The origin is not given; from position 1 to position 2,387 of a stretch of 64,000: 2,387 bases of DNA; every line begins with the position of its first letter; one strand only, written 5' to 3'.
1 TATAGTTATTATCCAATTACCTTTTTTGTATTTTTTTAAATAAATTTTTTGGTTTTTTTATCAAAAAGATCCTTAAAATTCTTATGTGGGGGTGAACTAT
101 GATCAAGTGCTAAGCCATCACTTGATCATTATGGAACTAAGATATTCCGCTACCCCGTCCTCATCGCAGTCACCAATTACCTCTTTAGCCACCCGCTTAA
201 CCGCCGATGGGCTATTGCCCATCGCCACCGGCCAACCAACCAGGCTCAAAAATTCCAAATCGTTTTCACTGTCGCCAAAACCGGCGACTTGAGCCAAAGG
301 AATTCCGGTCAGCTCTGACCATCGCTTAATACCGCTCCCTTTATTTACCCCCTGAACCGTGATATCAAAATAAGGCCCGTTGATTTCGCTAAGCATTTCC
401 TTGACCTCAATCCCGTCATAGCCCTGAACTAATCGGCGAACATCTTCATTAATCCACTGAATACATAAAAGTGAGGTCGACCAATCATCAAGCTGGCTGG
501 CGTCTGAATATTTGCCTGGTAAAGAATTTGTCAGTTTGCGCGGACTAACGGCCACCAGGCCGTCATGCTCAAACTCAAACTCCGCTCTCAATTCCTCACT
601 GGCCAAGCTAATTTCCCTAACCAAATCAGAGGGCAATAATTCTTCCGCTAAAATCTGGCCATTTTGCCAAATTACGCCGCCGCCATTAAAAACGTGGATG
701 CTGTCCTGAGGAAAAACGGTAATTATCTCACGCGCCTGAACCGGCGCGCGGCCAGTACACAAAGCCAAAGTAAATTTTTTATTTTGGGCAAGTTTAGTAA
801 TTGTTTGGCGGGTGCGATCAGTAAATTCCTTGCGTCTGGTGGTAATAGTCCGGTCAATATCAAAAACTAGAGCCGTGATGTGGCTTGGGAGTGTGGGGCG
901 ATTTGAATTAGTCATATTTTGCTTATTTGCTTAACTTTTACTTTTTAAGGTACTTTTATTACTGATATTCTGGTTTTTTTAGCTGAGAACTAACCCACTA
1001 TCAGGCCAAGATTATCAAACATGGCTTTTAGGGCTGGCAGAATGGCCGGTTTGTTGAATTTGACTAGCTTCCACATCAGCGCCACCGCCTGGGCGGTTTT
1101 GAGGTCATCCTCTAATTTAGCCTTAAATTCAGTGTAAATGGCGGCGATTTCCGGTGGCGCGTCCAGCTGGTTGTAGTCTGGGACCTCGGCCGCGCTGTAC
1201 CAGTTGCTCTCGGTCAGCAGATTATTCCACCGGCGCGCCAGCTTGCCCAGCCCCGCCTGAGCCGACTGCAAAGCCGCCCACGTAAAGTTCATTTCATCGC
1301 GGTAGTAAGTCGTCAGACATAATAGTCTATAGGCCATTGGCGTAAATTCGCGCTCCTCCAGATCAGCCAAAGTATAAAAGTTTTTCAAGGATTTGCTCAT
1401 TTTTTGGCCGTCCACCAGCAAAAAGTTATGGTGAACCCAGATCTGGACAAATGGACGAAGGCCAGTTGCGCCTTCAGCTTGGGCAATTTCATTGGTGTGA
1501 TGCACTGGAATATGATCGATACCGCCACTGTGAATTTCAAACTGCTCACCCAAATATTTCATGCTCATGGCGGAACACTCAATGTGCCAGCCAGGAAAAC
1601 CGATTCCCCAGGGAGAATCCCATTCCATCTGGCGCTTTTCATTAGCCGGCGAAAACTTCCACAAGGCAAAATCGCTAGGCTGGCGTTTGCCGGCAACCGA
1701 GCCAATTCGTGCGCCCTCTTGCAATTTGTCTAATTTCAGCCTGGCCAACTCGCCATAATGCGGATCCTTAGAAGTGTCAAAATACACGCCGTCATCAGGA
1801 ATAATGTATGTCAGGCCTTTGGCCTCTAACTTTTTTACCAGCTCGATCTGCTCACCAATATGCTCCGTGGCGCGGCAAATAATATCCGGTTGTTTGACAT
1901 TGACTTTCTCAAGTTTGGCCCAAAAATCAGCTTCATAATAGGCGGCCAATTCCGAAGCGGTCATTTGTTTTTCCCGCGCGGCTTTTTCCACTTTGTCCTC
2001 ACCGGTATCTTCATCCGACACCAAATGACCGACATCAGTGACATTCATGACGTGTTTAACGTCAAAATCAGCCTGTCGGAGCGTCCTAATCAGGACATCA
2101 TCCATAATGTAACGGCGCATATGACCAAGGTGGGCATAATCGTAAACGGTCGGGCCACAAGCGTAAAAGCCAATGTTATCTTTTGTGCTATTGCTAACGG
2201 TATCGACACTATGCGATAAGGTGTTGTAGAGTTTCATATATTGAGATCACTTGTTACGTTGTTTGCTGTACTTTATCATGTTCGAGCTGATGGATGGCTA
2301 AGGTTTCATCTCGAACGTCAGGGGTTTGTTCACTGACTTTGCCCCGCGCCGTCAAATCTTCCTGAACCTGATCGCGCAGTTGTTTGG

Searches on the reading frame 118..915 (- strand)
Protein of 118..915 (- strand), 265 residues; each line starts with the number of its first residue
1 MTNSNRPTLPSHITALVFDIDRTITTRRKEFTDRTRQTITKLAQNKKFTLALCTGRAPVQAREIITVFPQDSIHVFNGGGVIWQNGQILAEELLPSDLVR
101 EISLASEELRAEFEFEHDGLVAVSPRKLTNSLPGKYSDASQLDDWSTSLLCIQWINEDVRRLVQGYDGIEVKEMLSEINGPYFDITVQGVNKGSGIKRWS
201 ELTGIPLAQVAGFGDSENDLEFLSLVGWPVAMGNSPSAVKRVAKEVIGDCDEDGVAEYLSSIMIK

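Call 60: search_protein_families(library=pfam, proteins=[window:118-915:-], max_evalue=0.0001)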
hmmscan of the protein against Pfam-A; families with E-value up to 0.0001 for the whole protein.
window:118-915:- (265 aa): 2 families
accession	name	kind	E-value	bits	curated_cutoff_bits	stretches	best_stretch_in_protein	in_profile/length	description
PF08282.18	Hydrolase_3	-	8.9e-41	140.7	20.9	1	16-259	1-255/255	haloacid dehalogenase-like hydrolase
PF05116.19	S6PP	-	6.4e-08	32.9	20.3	0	15-66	4-54/247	Sucrose-6F-phosphate phosphohydrolase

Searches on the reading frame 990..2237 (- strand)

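Call 60: search_protein_families(library=pfam, proteins=[window:990-2237:-], max_evalue=0.0001)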
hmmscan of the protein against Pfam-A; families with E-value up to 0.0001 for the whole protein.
window:990-2237:- (415 aa): 3 families
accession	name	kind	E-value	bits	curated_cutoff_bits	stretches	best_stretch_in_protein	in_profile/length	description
PF01406.26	tRNA-synt_1e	-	5.4e-95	318.7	27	1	15-327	3-300/301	tRNA synthetases class I (C) catalytic domain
PF09334.17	tRNA-synt_1g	-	1.3e-12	47.7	20.1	1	33-152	12-122/391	tRNA synthetases class I (M)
PF00133.28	tRNA-synt_1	-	6.8e-08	32.1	22.7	0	237-314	333-409/414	tRNA synthetases class I (I, L, M and V)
